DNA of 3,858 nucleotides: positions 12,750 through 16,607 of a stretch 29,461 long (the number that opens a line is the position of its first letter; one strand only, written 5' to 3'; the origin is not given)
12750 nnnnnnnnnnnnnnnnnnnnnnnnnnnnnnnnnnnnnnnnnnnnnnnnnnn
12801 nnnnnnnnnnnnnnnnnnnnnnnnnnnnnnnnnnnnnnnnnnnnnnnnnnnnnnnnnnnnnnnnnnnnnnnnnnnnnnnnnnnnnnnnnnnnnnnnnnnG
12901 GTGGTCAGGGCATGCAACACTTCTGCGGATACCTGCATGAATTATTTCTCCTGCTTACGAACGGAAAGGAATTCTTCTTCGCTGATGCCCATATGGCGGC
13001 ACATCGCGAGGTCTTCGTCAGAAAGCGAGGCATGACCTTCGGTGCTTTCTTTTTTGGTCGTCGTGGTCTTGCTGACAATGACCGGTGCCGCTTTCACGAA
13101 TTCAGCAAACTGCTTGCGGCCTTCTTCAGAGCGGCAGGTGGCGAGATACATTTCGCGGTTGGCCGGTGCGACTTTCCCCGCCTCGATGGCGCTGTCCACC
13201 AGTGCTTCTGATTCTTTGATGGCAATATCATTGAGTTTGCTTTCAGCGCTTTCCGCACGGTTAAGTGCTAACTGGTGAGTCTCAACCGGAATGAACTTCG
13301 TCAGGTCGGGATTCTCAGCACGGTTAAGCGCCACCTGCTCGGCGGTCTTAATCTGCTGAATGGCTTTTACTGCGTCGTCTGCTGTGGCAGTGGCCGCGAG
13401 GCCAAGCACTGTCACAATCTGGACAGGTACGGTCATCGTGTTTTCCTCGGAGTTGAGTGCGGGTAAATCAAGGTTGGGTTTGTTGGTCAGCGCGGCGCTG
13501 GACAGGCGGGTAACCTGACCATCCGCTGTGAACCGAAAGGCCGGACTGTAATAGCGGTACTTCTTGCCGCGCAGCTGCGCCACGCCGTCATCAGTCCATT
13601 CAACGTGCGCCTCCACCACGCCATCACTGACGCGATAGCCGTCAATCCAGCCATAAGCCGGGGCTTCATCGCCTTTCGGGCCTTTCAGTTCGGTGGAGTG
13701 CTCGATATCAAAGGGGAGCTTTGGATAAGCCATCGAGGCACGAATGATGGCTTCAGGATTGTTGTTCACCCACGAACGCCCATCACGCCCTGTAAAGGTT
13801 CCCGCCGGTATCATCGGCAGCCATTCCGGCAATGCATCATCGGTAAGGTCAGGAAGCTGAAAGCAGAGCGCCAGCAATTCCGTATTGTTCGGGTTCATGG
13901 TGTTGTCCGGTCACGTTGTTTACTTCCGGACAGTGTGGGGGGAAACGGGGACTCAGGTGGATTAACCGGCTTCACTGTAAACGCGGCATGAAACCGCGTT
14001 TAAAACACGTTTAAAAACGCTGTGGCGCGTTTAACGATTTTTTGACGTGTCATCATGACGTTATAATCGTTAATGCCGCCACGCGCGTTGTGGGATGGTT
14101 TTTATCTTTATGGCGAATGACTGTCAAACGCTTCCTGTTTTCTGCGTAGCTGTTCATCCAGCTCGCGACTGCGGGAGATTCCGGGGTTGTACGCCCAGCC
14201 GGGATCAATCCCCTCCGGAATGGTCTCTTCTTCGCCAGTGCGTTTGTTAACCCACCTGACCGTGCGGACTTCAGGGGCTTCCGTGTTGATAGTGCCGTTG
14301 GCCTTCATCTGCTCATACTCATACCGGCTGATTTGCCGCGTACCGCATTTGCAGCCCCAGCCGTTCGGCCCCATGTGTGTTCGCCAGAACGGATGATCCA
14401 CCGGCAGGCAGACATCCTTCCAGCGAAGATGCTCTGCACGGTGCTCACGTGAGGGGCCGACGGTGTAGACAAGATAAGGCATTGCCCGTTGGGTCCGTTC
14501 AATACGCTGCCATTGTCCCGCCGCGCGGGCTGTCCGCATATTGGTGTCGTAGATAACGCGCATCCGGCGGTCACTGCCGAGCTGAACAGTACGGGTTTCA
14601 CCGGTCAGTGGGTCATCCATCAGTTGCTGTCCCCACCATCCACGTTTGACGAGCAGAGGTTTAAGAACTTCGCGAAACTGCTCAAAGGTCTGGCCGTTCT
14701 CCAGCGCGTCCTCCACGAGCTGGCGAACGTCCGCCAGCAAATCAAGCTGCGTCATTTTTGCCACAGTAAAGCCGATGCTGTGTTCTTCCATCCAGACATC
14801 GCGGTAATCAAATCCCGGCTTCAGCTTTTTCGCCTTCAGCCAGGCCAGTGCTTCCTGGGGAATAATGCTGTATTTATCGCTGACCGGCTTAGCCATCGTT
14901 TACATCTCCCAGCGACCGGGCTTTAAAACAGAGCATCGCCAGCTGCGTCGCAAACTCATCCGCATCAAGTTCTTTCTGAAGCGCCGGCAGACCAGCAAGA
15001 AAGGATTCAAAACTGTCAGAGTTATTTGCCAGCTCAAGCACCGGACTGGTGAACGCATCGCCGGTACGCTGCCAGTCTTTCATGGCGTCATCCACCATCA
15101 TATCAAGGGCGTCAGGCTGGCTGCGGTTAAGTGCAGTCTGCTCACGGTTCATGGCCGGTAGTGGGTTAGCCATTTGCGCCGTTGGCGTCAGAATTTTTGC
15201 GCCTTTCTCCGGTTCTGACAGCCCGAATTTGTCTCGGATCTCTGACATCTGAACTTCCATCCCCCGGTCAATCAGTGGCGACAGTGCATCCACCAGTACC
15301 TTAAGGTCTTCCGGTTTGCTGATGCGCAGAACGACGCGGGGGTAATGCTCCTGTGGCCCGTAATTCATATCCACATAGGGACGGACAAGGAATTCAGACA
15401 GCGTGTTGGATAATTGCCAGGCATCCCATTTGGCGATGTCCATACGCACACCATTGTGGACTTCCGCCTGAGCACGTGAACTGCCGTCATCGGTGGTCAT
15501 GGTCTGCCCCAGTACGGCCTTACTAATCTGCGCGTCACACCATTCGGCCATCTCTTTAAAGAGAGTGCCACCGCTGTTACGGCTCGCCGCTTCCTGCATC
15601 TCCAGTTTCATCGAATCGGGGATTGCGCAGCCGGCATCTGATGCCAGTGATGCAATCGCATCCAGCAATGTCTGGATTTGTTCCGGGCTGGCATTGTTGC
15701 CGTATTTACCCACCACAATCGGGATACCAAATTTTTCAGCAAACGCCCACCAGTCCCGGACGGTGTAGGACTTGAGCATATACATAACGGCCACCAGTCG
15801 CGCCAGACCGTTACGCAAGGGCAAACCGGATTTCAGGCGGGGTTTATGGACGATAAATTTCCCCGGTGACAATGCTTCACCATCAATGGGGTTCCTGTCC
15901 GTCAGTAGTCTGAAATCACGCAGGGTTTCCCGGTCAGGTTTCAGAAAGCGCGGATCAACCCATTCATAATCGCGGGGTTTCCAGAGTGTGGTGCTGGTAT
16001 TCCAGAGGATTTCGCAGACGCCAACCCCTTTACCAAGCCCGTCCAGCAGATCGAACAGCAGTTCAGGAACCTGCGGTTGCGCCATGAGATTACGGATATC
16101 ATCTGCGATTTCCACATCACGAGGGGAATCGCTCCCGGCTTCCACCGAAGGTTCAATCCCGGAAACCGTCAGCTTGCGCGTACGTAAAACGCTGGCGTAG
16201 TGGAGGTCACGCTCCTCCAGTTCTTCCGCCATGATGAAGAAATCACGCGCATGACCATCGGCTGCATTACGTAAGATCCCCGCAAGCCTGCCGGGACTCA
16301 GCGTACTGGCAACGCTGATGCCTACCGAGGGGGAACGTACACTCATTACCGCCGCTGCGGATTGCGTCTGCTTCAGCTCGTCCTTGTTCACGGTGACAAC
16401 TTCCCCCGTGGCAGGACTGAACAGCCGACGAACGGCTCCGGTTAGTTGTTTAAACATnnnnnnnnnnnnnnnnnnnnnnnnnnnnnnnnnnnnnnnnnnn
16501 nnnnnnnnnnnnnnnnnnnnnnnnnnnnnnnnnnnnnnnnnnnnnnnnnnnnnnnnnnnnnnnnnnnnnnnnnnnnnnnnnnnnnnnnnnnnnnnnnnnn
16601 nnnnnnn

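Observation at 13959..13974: Identical 16-mer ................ about 60 nt upstream of both the endolysin and I start codons: candidate late-activator site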

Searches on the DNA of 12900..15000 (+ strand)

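Call 5: search_dna_similar(query=window:13700-14300:+, collection=phages, mode=near)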
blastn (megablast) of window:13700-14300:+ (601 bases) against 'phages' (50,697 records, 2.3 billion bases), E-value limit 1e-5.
No match.

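Call 13: search_dna_similar(query=window:12900-15000:+, collection=ecoli_genomes, mode=near, max_rows=15)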
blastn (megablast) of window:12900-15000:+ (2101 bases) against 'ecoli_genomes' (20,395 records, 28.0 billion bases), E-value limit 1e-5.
Records with a match: 5; places in all: 5; records where one place covers at least 80% of the query: 5.
Genomes with a match: 5 of 5426; with a place that covers at least 80% of the query: 5. Places per genome that has any: lowest 1, median 1, highest 1. On chromosomes: 5 places; on plasmids: 0.
Best place of each record, by identity: >=99% 1; 95-99% 4.
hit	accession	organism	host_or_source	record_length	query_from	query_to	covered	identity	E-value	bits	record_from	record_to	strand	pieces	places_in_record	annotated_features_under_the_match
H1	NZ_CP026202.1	Escherichia coli strain ECONIH5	-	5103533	1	2101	100%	100.0%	0e+0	3880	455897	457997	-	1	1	phage protease | phage minor head protein | DUF935 domain-containing protein | Mu-like prophage major head subunit gpT family protein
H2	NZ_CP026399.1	Escherichia coli strain ECONIH4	-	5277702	1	2101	100%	97.5%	0e+0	3592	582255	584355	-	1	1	phage protease | phage head morphogenesis protein | DUF935 domain-containing protein | Mu-like prophage major head subunit gpT family protein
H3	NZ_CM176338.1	Escherichia coli strain CAVP776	Homo sapiens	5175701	1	2101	100%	97.5%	0e+0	3592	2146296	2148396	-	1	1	phage protease | phage head morphogenesis protein | DUF935 domain-containing protein | Mu-like prophage major head subunit gpT family protein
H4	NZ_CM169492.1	Escherichia coli strain EC09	Homo sapiens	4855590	1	2101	100%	97.5%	0e+0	3592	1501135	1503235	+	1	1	phage protease | phage head morphogenesis protein | DUF935 domain-containing protein | Mu-like prophage major head subunit gpT family protein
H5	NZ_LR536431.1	Escherichia coli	-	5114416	1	2101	100%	97.1%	0e+0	3542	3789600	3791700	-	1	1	phage protease | phage head morphogenesis protein | DUF935 domain-containing protein | Mu-like prophage major head subunit gpT family protein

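Call 14: search_dna_similar(query=window:12900-15000:+, collection=phages, mode=distant, max_rows=20)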
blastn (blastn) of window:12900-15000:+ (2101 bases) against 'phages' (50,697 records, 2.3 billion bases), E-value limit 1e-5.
Records with a match: 16; places in all: 16; records where one place covers at least 80% of the query: 1.
Best place of each record, by identity: 60-80% 16.
By first word of the organism name: Vibrio 11; Rhodovulum 2; Klebsiella 1; Shewanella 1; Pelagibaca 1.
By host as written in the record: Vibrio sp. 9; Vibrio splendidus 12B12 2; Rhodovulum sp. P5 2; Klebsiella pneumoniae 1; Shewanella sp. M16 1; Pelagibaca abyssi JLT2014 1.
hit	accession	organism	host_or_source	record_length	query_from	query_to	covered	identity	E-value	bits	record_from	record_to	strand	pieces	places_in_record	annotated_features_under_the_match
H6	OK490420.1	Klebsiella phage Kp4866-3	Klebsiella pneumoniae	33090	193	2101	89%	70.2%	1e-118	832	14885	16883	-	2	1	record has no annotation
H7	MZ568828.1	Shewanella phage vB_SspM_MuM16-2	Shewanella sp. M16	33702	208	924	27%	66.3%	3e-11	151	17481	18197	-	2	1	protease I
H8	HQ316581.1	Vibrio phage martha 12B12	Vibrio splendidus 12B12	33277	1447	1919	23%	66.2%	1e-22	115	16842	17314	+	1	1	F protein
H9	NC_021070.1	Vibrio phage martha 12B12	Vibrio splendidus 12B12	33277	1447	1919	23%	66.2%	1e-22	115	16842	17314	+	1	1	minor head protein and DNA pilot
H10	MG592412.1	Vibrio phage 1.028.O._10N.286.45.B6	Vibrio sp.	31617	1447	1919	23%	65.9%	3e-18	101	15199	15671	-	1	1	head morphogenesis domain protein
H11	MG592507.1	Vibrio phage 1.136.O._10N.261.45.E11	Vibrio sp.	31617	1447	1919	23%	65.9%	3e-18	101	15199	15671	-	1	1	coil containing protein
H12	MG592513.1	Vibrio phage 1.142.O._10N.261.49.E11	Vibrio sp.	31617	1447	1919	23%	65.9%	3e-18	101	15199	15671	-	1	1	head morphogenesis domain protein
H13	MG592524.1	Vibrio phage 1.156.O._10N.261.45.A6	Vibrio sp.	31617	1447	1919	23%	65.9%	3e-18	101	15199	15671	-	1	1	head morphogenesis domain protein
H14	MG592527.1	Vibrio phage 1.159.O._10N.261.46.F12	Vibrio sp.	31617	1447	1919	23%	65.9%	3e-18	101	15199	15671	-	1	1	head morphogenesis domain protein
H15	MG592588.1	Vibrio phage 1.217.O._10N.261.45.A1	Vibrio sp.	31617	1447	1919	23%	65.9%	3e-18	101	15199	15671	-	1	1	head morphogenesis domain protein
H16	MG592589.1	Vibrio phage 1.219.O._10N.261.45.E2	Vibrio sp.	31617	1447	1919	23%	65.9%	3e-18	101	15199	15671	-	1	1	head morphogenesis domain protein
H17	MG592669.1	Vibrio phage 2.159.A._10N.261.46.F12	Vibrio sp.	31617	1447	1919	23%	65.9%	3e-18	101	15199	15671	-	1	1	head morphogenesis domain protein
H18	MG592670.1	Vibrio phage 2.159.B._10N.261.46.F12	Vibrio sp.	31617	1447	1919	23%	65.9%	3e-18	101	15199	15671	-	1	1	head morphogenesis domain protein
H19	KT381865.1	Pelagibaca phage vB_PeaS-P1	Pelagibaca abyssi JLT2014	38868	1594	1742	7%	71.1%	1e-10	76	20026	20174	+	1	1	virion morphogenesis protein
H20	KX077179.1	Rhodovulum phage vB_RhkS_P1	Rhodovulum sp. P5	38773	1573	1688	6%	73.3%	5e-9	71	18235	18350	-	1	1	virion morphogenesis protein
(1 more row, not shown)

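Call 15: get_annotated_region(hit=H1, flank=20000)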
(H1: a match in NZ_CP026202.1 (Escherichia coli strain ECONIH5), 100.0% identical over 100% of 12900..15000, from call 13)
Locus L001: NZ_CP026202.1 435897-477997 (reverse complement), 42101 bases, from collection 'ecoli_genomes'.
description: Escherichia coli strain ECONIH5 chromosome, complete genome
organism: Escherichia coli strain ECONIH5 (NCBI taxid 562)
replicon: chromosome; assembly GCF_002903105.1
host: -; source: -; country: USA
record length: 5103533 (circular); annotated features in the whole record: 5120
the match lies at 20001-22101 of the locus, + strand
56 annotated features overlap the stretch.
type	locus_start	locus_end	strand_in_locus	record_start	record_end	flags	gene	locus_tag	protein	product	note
CDS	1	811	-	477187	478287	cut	chaA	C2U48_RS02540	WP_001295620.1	sodium-potassium/proton antiporter ChaA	-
CDS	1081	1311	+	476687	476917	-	chaB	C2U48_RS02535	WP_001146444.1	putative cation transport regulator ChaB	-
CDS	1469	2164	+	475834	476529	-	chaC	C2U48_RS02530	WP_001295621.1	glutathione-specific gamma-glutamylcyclotransferase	-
CDS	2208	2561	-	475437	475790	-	ychN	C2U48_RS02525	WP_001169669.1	DsrE/F sulfur relay family protein YchN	-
CDS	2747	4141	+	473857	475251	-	ychO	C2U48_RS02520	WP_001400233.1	inverse autotransporter invasin YchO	-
CDS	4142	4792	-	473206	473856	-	narL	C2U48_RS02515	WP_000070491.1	two-component system response regulator NarL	-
CDS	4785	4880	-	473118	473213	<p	-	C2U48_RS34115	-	hypothetical protein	incomplete; partial in the middle of a contig; missing N-terminus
CDS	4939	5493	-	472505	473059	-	-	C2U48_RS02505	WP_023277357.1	recombinase family protein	-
CDS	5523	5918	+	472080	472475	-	-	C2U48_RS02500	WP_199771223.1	gp53-like domain-containing protein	-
CDS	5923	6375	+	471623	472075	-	-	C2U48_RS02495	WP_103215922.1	tail fiber assembly protein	-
CDS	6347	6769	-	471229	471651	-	-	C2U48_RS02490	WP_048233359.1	tail fiber assembly protein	-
CDS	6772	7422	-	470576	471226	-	-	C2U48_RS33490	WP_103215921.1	gp53-like domain-containing protein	-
CDS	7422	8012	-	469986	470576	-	-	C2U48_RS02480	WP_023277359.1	putative phage tail protein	-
CDS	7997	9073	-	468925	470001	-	-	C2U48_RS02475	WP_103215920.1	baseplate J/gp47 family protein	-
CDS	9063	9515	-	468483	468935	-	-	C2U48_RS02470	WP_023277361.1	phage GP46 family protein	-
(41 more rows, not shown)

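Call 16: get_annotated_region(hit=H6, flank=20000)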
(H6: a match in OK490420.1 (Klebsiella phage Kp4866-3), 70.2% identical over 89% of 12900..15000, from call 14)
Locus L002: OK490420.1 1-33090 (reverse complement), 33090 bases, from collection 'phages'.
description: UNVERIFIED: Klebsiella phage Kp4866-3, complete genome.
organism: Klebsiella phage Kp4866-3 (NCBI taxid 2895877)
taxonomy: Viruses; Duplodnaviria; Heunggongvirae; Uroviricota; Caudoviricetes
host: Klebsiella pneumoniae; source: -; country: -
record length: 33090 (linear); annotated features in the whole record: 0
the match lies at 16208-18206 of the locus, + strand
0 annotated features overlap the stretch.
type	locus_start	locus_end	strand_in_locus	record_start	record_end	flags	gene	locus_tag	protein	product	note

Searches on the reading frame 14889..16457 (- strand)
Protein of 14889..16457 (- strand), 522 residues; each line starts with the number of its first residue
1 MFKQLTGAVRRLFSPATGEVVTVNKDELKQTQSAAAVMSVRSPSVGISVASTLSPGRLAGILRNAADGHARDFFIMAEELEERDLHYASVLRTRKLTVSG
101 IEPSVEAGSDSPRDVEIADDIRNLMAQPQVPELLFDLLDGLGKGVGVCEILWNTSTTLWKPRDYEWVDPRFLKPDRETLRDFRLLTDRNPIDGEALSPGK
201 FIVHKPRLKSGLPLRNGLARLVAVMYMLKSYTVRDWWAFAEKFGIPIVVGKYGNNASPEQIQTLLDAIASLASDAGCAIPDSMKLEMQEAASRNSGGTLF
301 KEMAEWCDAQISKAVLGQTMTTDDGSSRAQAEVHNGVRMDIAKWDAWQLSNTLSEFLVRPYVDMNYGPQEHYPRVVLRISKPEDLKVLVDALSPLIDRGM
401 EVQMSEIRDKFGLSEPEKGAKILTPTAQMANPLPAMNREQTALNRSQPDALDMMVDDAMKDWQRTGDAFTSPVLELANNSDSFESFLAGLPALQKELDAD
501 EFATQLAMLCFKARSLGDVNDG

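Call 30: find_related_loci(query=window:14889-16457:-, collection=viral_contigs, flank=10000)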
Query window:14889-16457:- (522 aa) in viral_contigs; peptide patterns used: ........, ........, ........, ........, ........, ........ (x = any residue, [..] = any of these).
81 stretches matched a pattern; 81 encode a relative of the query (tblastn E <= 1e-3); the best 80 are kept; 75 distinct loci.
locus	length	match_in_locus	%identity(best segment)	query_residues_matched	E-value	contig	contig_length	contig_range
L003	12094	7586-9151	100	1-522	0e+0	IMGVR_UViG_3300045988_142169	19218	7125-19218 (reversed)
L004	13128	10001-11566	100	1-522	0e+0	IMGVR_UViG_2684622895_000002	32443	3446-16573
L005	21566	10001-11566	98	1-522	0e+0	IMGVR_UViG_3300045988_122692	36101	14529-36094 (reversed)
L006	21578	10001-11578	97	1-522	0e+0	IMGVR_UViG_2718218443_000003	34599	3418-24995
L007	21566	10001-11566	98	1-522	0e+0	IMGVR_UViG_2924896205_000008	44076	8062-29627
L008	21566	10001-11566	80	1-522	0e+0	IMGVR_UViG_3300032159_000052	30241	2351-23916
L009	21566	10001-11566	80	1-522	0e+0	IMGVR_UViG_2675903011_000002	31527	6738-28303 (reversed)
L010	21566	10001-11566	81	1-522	0e+0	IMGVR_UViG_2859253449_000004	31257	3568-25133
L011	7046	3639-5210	73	1-522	0e+0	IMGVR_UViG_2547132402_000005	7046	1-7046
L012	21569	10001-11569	73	1-522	0e+0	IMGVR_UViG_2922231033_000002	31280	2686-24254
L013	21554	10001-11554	72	2-519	0e+0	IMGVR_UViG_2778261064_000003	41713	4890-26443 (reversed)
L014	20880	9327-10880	72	2-519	0e+0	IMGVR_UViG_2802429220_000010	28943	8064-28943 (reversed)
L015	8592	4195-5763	73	1-522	0e+0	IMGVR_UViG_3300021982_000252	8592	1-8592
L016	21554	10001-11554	72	2-519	0e+0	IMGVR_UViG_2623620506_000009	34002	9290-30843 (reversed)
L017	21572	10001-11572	72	1-522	0e+0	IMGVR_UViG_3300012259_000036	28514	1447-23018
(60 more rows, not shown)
